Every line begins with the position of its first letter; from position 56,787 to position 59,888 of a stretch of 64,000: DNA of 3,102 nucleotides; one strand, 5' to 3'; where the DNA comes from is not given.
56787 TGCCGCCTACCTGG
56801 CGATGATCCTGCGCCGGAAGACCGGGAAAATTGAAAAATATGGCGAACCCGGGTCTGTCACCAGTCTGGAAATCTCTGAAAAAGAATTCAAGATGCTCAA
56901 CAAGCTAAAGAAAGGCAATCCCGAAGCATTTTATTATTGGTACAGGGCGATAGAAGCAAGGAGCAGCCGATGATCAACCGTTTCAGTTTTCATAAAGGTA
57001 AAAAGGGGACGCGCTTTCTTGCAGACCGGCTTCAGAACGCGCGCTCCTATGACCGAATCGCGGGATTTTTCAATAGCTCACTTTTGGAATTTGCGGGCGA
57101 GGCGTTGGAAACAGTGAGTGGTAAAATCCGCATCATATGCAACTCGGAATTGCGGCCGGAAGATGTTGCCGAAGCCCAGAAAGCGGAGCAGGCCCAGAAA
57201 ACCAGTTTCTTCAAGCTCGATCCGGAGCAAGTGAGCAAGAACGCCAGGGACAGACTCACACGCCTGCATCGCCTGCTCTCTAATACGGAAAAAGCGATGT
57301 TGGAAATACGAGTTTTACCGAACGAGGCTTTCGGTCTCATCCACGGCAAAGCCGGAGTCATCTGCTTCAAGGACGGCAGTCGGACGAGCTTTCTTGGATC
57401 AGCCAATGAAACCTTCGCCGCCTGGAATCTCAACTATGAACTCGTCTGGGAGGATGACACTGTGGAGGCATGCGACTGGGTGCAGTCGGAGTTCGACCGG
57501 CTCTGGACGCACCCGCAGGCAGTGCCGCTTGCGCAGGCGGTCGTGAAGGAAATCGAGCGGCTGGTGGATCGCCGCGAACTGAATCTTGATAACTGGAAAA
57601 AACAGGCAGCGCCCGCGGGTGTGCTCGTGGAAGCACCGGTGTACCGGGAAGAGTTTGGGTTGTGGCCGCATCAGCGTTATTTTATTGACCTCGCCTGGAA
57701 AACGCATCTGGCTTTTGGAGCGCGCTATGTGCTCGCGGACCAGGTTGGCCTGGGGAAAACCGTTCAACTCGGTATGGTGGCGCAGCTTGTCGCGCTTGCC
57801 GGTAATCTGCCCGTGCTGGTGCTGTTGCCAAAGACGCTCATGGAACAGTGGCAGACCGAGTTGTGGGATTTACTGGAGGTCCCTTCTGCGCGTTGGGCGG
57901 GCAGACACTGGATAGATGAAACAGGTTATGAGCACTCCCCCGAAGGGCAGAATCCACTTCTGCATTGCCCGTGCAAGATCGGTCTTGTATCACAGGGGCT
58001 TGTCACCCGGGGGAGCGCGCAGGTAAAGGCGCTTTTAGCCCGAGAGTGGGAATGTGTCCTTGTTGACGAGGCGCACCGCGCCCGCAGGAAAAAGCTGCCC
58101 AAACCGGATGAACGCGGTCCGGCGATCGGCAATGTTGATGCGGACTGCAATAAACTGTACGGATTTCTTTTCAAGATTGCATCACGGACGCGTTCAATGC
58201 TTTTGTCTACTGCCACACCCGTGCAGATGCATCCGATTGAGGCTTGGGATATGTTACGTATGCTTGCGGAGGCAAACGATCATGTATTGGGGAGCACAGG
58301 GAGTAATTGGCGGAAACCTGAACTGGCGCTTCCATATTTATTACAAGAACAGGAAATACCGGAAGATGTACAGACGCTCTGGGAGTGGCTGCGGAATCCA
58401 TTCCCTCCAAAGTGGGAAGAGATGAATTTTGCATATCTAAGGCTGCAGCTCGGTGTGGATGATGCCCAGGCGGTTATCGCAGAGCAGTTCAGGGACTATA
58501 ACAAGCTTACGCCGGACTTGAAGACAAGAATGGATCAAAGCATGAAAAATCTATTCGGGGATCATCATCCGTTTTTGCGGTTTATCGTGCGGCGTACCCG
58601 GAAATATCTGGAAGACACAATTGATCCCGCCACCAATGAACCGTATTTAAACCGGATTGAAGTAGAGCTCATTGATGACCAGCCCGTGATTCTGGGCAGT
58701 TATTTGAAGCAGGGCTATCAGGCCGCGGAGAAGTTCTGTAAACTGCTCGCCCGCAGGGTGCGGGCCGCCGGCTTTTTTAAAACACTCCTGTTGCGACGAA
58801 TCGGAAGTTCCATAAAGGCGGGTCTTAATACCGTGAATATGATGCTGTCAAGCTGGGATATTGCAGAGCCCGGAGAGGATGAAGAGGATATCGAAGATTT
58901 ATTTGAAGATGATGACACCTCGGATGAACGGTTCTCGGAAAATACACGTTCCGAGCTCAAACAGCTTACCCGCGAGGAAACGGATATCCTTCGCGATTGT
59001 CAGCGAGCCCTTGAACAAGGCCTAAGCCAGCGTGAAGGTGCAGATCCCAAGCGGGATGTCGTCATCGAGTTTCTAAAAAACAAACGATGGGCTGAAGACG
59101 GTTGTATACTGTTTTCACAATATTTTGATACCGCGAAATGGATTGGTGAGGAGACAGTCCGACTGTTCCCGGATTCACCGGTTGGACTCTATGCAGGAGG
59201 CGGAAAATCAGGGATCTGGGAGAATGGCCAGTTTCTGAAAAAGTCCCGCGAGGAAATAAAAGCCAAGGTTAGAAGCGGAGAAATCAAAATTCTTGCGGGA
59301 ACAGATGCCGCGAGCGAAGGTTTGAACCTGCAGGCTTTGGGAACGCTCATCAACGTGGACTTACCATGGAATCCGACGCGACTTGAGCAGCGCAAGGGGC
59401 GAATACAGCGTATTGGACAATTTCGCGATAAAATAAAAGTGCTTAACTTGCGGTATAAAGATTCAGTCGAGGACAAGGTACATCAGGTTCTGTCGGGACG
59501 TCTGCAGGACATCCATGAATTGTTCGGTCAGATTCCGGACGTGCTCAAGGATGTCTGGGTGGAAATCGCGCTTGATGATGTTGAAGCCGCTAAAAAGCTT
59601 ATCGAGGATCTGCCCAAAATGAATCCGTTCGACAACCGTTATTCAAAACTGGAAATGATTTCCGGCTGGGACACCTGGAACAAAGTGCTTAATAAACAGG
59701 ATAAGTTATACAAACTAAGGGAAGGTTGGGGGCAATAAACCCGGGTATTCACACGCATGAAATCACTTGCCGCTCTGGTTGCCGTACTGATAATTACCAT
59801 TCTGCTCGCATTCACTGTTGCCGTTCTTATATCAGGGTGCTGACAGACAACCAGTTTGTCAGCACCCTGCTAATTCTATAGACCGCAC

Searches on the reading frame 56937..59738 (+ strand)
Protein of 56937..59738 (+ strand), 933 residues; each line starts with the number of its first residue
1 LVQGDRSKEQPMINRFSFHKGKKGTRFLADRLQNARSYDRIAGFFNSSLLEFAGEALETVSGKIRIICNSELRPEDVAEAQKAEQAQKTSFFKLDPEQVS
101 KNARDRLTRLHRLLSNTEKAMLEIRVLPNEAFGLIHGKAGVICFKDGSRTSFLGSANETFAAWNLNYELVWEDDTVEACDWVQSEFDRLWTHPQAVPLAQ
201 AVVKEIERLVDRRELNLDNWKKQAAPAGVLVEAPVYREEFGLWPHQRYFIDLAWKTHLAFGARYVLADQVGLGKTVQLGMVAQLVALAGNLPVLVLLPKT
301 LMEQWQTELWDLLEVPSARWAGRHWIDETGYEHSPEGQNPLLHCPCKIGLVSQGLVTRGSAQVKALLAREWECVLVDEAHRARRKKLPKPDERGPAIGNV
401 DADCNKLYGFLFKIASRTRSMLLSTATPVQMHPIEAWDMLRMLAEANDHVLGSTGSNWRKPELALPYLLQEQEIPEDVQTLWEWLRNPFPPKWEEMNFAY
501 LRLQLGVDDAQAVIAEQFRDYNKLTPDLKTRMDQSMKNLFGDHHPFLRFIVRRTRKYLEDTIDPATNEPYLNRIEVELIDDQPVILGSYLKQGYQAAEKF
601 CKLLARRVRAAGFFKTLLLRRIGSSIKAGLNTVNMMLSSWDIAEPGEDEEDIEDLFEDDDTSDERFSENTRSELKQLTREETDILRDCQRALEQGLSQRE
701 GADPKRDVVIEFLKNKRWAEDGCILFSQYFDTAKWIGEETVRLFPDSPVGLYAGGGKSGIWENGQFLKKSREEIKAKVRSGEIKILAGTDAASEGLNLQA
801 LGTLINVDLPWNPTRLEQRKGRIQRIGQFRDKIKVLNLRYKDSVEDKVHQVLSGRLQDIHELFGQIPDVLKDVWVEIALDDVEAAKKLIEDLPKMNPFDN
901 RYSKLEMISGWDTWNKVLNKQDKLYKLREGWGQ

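Call 3: search_protein_families(library=pfam, proteins=[window:56937-59738:+], max_evalue=0.01)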
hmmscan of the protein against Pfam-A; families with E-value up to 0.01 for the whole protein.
window:56937-59738:+ (933 aa): 4 families
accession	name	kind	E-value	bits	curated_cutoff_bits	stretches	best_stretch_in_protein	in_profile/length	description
PF00271.37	Helicase_C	-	1.1e-15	58.3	23.5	1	763-827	46-110/110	Helicase conserved C-terminal domain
PF13091.12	PLDc_2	-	7e-11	42.5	27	1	30-190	3-132/132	PLD-like domain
PF00176.29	SNF2-rel_dom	-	1.1e-10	41.6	24.9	1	263-385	19-140/290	SNF2-related domain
PF04851.21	ResIII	-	0.0016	18.8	22.5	1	245-386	7-141/164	Type III restriction enzyme, res subunit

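Call 4: search_protein_families(library=padloc, proteins=[window:56937-59738:+], max_evalue=0.01)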
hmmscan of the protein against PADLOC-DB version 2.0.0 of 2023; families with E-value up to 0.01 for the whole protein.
window:56937-59738:+ (933 aa): 48 families (the best 25 are shown)
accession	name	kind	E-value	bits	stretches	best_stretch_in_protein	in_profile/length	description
PDLC02193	PLD_Helicase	-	4.6e-232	770.9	1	12-931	2-905/905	-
PDLC02500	BrxHI|BrxHII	-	2.8e-39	133.4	2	588-882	352-630/933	BrxHI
PDLC02621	DrmD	-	9.9e-37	124.7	2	550-852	336-656/1040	DrmD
PDLC02707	PbeA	-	2.6e-33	113.5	1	25-315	20-323/672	PbeA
PDLC02619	DrmD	-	3.2e-33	112.9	2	782-865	489-572/872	DrmD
PDLC00659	HmaA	-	4.6e-33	112.2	2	764-882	547-666/1176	SNF2 helicase / DEAD-box helicase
PDLC02504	BrxHI|BrxHII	-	1.7e-32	110.3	2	588-898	352-646/971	BrxHII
PDLC02623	DrmD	-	1.1e-27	94.2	2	610-874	435-671/1040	DrmD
PDLC02704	PbeA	-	1.4e-26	91.2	1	26-309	20-324/682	PbeA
PDLC02634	DrmD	-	4.9e-26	88.8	2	648-873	407-629/900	DrmD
PDLC02572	DrmA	-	8.5e-24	81.6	2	648-833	446-628/1043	DrmA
PDLC02632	DrmD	-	1.5e-23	81.2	2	537-837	323-635/662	DrmD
PDLC02843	DpdE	-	5.3e-22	75.6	2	262-311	176-226/1091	DpdE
PDLC02620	DrmD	-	6e-20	68.8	2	780-862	531-609/1060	DrmD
PDLC02633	DrmD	-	6.5e-19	65.4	2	670-837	474-639/839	DrmD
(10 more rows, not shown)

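Call 5: search_protein_families(library=ncbifam, proteins=[window:56937-59738:+], max_evalue=0.01)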
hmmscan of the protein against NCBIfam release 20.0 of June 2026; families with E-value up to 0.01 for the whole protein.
window:56937-59738:+ (933 aa): 21 families
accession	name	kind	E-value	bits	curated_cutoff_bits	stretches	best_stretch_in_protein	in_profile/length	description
NF042964.1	phospholipD_antiphage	equivalog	0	1182.4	1100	1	12-931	2-895/895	phospholipase D-like domain-containing anti-phage protein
NF038317.1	DISARM_DrmD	equivalog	3.4e-41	141.5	610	2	589-873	359-660/1021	DISARM system SNF2-like helicase DrmD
NF038318.1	DISARM_DrmD_b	equivalog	1.7e-33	115.8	950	2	782-865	486-569/868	DISARM system SNF2-like helicase DrmD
NF041062.1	DpdE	equivalog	2.4e-29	101.9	500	2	263-444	172-313/1048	protein DpdE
NF003426.0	PRK04914.1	equivalog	1.3e-25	89.8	576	2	242-443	154-331/959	RNA polymerase-associated protein RapA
NF058637.1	helic_SCO1167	equivalog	7e-13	47.5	1200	2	763-855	810-902/932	SCO1167/SCO6262 family helicase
NF053675.1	pilus_reg_Snf2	equivalog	1.1e-10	40.3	1100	1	771-851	916-996/1029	pilus expression-regulating Snf2 family helicase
NF041790.1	anti-phage_ZorD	equivalog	3.9e-08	31.7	1500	1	204-310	543-655/1035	type I Zorya anti-phage system protein ZorD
NF053636.1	DDHlcsCsdAPsy1082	equivalog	5.4e-06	25.2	890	1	764-828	275-339/512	DEAD/DEAH box helicase CsdA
NF008394.0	PRK11192.1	equivalog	6.1e-06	25.3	507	1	760-828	275-343/441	ATP-dependent RNA helicase SrmB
NF010337.0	PRK13766.1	equivalog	7.2e-06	24.4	610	1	689-828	334-470/781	Hef nuclease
NF003390.0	PRK04537.1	equivalog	7.6e-06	25.3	732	1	764-846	289-371/572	ATP-dependent RNA helicase RhlB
NF053631.1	RNA_helic_CshA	equivalog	9.4e-06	24.8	646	1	764-834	269-339/434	degradosome RNA helicase CshA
NF053711.1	RNA_heli_RhlE1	exception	1.2e-05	24.3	750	1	769-835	281-347/434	RNA helicase RhlE1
NF008744.0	PRK11776.1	equivalog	2.7e-05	22.9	524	1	763-828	273-338/460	ATP-dependent RNA helicase DbpA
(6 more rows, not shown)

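Call 69: find_related_loci(query=A3, collection=metagenome_contigs, flank=10000)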
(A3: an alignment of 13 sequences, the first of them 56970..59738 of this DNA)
Query A3 (922 aa) in metagenome_contigs; peptide patterns used: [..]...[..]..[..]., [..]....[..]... (x = any residue, [..] = any of these).
600 stretches matched a pattern (row limit reached: there are more); 511 encode a relative of the query (tblastn E <= 1e-3); the best 80 are kept; 80 distinct loci.
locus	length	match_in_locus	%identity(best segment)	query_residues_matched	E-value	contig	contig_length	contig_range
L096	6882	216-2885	49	1-920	0e+0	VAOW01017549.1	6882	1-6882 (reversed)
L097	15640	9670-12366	48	1-920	0e+0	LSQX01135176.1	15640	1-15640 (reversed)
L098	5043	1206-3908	48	1-920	0e+0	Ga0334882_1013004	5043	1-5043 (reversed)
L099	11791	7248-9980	47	1-920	0e+0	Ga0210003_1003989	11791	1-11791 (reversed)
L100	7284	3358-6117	48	1-920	0e+0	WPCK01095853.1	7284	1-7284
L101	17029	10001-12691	48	16-920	0e+0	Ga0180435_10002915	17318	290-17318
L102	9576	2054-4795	49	4-921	0e+0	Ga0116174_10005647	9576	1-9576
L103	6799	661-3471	48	1-920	0e+0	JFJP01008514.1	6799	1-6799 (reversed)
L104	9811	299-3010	46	2-920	0e+0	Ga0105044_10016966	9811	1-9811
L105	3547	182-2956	47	1-920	0e+0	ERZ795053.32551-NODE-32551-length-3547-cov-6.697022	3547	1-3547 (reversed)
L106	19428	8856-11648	47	1-920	0e+0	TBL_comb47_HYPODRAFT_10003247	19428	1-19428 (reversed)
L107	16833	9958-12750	48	2-920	0e+0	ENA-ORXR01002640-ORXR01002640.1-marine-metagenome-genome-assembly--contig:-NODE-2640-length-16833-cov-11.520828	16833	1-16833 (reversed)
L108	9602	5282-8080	48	4-920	0e+0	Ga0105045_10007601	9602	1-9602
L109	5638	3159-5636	48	2-833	0e+0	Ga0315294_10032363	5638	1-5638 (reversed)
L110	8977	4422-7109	39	1-920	0e+0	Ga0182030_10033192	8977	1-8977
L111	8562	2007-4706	40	2-922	0e+0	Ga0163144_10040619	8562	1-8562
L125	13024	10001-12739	35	2-921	8e-167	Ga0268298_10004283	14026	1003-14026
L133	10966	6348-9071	35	2-920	2e-157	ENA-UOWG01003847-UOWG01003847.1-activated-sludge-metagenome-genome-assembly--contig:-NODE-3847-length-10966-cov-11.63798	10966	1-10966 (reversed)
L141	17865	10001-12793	48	1-920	0e+0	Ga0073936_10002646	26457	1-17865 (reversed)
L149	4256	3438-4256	52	1-272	5e-76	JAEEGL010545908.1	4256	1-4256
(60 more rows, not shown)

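Call 72: search_protein_families(library=pfam, proteins=[L101:9390-9938:+, L107:8558-9955:+, L109:1852-3141:+, L125:7267-8559:+, L125:8556-9989:+, L133:3469-4896:+, L133:4862-6322:+, L149:2335-3345:+, L111:242-1966:+, L141:8248-9945:+], max_evalue=0.001)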
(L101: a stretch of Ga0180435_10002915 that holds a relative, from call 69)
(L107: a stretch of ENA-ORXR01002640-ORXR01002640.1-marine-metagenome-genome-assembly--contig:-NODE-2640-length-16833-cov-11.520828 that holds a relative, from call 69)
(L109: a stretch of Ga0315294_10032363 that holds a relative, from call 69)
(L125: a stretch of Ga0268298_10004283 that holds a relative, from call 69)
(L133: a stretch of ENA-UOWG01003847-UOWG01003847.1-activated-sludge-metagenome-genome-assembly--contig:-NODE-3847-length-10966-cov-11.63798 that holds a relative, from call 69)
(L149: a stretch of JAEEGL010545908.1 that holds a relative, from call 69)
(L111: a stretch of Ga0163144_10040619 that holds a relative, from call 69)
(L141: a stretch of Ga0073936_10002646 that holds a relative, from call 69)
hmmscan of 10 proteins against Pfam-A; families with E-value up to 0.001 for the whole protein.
L101:9390-9938:+ (182 aa): 0 families

L107:8558-9955:+ (465 aa): 0 families

L109:1852-3141:+ (429 aa): 2 families
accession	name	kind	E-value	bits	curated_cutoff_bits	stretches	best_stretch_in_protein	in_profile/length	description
PF06250.17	YhcG_C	-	8e-53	178.9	32.5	1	260-411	2-153/157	YhcG PDDEXK nuclease domain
PF17761.7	DUF1016_N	-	9.7e-31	107.1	32.8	2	20-103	12-92/137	DUF1016 N-terminal domain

L125:7267-8559:+ (430 aa): 6 families
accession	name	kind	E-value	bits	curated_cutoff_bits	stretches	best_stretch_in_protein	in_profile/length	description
PF01656.29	CbiA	-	1.3e-08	35.3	25.4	1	127-249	1-54/125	CobQ/CobB/MinD/ParA nucleotide binding domain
PF10609.15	ParA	-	7.8e-07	29.2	27.1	1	127-177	6-56/246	NUBPL iron-transfer P-loop NTPase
PF13614.12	AAA_31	-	1.9e-06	28.4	27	1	127-165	4-42/177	AAA domain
PF02374.21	ArsA_ATPase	-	4.3e-06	26.6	24.3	1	126-162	2-38/305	Anion-transporting ATPase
PF06564.18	CBP_BcsQ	-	4.3e-05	23.6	21.3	1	129-161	6-38/234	Cellulose biosynthesis protein BcsQ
PF09140.17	MipZ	-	0.00034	20.4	20.7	0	126-164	2-40/262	ATPase MipZ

L125:8556-9989:+ (477 aa): 1 family
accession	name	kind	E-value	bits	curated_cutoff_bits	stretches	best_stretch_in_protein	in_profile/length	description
PF13191.12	AAA_16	-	0.00081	20.4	32.6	0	43-181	25-146/167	AAA ATPase domain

L133:3469-4896:+ (475 aa): 6 families
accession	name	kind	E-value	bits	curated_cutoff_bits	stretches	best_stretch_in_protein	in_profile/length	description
PF01656.29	CbiA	-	5.7e-08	33.2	25.4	1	168-289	1-54/125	CobQ/CobB/MinD/ParA nucleotide binding domain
PF10609.15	ParA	-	9.3e-07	28.9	27.1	1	168-220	6-58/246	NUBPL iron-transfer P-loop NTPase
PF13614.12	AAA_31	-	3.9e-06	27.4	27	1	168-205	4-41/177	AAA domain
PF02374.21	ArsA_ATPase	-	5.1e-06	26.4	24.3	1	167-203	2-38/305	Anion-transporting ATPase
PF06564.18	CBP_BcsQ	-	3.6e-05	23.8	21.3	1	170-202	6-38/234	Cellulose biosynthesis protein BcsQ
PF25199.1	nSTAND_NTPase5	-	0.00084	19.6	34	0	158-206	32-82/145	Novel STAND NTPase 5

L133:4862-6322:+ (486 aa): 0 families

L149:2335-3345:+ (336 aa): 10 families
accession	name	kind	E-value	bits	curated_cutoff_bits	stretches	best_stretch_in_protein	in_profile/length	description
PF00515.34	TPR_1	-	5.3e-12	45.4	27.8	1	73-106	1-34/34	Tetratricopeptide repeat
PF07719.23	TPR_2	-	7.1e-10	38.7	27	1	73-105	1-33/34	Tetratricopeptide repeat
PF14559.12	TPR_19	-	1.2e-09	38.8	25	1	86-133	4-51/68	Tetratricopeptide repeat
PF13181.12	TPR_8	-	1.5e-09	37.7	25.7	1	73-105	1-33/34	Tetratricopeptide repeat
PF13424.12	TPR_12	-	2.2e-07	31.4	30.1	1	42-104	6-76/77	Tetratricopeptide repeat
PF13414.12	TPR_11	-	3.9e-07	30.1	26.8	0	63-84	18-39/42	TPR repeat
PF13431.12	TPR_17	-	1.1e-06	28.8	24.4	0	62-92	2-32/34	Tetratricopeptide repeat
PF13374.12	TPR_10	-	3.2e-05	24.2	27.5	0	73-104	2-33/42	Tetratricopeptide repeat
PF13428.12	TPR_14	-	4e-05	24.3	23.5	0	108-142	2-37/44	Tetratricopeptide repeat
PF13176.12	TPR_7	-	0.00031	21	27.9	0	75-108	1-34/36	Tetratricopeptide repeat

L111:242-1966:+ (574 aa): 2 families
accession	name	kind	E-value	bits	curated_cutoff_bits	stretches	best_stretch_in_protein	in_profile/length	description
PF03235.19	GmrSD_N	-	9.5e-34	117.7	33.2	1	33-244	3-199/199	GmrSD restriction endonuclease, N-terminal domain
PF07510.16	GmrSD_C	-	1.2e-25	90.4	23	1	434-565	1-137/138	GmrSD restriction endonucleases, C-terminal domain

L141:8248-9945:+ (565 aa): 9 families
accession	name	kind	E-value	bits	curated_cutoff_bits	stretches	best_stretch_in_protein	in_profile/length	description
PF08378.17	NERD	-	2.4e-10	41.3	22.1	1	18-121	6-96/111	Nuclease-related domain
PF13538.12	UvrD_C_2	-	2.2e-05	24.7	27.4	1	505-556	2-51/52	UvrD-like helicase C-terminal domain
PF09848.15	SLFN-g3_helicase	-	6.7e-05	22.8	24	1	241-324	6-93/354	Schlafen group 3, DNA/RNA helicase domain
PF04851.21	ResIII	-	9.2e-05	22.8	22.5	1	228-292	20-81/164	Type III restriction enzyme, res subunit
PF00580.27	UvrD-helicase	-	0.00012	22.2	23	0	342-384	213-253/271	UvrD/REP helicase N-terminal domain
PF13245.12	AAA_19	-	0.00016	22.3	25.1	1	235-383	10-130/134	AAA domain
PF13604.12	AAA_30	-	0.00016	21.9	27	1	223-330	3-109/191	AAA domain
PF01443.25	Viral_helicase1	-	0.00084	19.7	21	0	241-265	3-22/228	Viral superfamily 1 RNA helicase core domain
PF13361.12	UvrD_C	-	0.00085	19.3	25.6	0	509-559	291-348/350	UvrD-like helicase C-terminal domain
